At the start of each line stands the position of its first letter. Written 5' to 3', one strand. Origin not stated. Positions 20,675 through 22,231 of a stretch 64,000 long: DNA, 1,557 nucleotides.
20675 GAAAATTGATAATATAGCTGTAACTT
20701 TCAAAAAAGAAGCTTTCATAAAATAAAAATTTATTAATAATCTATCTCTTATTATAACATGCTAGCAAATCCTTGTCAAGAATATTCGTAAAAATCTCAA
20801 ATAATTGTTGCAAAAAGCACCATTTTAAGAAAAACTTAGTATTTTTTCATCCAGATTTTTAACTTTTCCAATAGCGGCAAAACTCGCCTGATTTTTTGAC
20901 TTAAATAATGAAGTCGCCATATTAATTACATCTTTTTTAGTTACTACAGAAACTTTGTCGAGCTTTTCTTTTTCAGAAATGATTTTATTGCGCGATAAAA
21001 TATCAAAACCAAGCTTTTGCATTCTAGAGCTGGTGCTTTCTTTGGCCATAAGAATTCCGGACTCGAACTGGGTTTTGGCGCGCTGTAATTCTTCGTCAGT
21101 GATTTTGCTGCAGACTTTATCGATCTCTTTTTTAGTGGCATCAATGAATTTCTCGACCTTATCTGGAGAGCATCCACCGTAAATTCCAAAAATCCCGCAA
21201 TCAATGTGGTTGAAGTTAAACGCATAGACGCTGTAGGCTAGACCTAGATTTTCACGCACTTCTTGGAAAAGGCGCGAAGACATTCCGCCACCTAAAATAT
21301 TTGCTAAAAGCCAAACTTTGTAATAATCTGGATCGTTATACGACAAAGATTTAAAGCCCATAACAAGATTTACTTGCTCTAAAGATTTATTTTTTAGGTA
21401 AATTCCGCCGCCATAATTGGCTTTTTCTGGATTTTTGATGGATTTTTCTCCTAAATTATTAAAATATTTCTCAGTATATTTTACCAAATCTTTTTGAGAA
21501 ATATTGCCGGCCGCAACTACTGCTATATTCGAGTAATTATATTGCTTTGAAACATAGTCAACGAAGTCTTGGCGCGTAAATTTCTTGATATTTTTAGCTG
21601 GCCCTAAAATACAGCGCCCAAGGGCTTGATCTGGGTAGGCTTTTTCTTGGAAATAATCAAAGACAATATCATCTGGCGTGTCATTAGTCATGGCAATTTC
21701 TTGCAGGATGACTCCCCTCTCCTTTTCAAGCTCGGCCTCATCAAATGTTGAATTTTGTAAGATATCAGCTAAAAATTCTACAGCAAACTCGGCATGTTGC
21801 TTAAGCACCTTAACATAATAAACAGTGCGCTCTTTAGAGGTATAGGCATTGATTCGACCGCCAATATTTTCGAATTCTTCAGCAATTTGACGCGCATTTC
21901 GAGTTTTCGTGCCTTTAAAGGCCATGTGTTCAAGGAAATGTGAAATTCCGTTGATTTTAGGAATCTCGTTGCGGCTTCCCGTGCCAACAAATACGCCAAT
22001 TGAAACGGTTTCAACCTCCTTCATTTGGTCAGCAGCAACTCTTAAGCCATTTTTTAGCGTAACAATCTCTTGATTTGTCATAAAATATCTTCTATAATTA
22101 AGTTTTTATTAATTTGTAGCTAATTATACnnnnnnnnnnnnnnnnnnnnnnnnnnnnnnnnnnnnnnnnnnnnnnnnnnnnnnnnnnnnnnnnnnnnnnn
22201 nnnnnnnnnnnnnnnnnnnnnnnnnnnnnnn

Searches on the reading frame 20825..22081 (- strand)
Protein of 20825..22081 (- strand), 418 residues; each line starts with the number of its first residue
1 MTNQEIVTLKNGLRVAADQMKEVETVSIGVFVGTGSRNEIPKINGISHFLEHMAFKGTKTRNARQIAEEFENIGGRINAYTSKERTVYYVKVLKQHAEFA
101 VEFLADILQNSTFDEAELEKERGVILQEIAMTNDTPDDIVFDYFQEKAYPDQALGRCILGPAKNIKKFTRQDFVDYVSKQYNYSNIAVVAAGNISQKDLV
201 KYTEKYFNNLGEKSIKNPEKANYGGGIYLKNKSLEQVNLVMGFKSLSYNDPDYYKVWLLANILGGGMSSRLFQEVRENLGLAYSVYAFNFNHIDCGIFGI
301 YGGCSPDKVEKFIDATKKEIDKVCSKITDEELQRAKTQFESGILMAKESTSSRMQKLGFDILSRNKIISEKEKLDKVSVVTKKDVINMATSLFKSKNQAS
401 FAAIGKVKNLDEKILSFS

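Call 66: search_protein_families(library=pfam, proteins=[window:20825-22081:-], max_evalue=0.00001)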
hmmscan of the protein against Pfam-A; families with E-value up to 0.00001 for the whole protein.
window:20825-22081:- (418 aa): 2 families
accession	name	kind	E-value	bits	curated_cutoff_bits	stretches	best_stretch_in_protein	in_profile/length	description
PF00675.25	Peptidase_M16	-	9.1e-49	165.6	22.3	1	14-161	1-148/149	Insulinase (Peptidase family M16)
PF05193.26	Peptidase_M16_C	-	2.7e-45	154.9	23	1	167-338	1-180/181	Peptidase M16 inactive domain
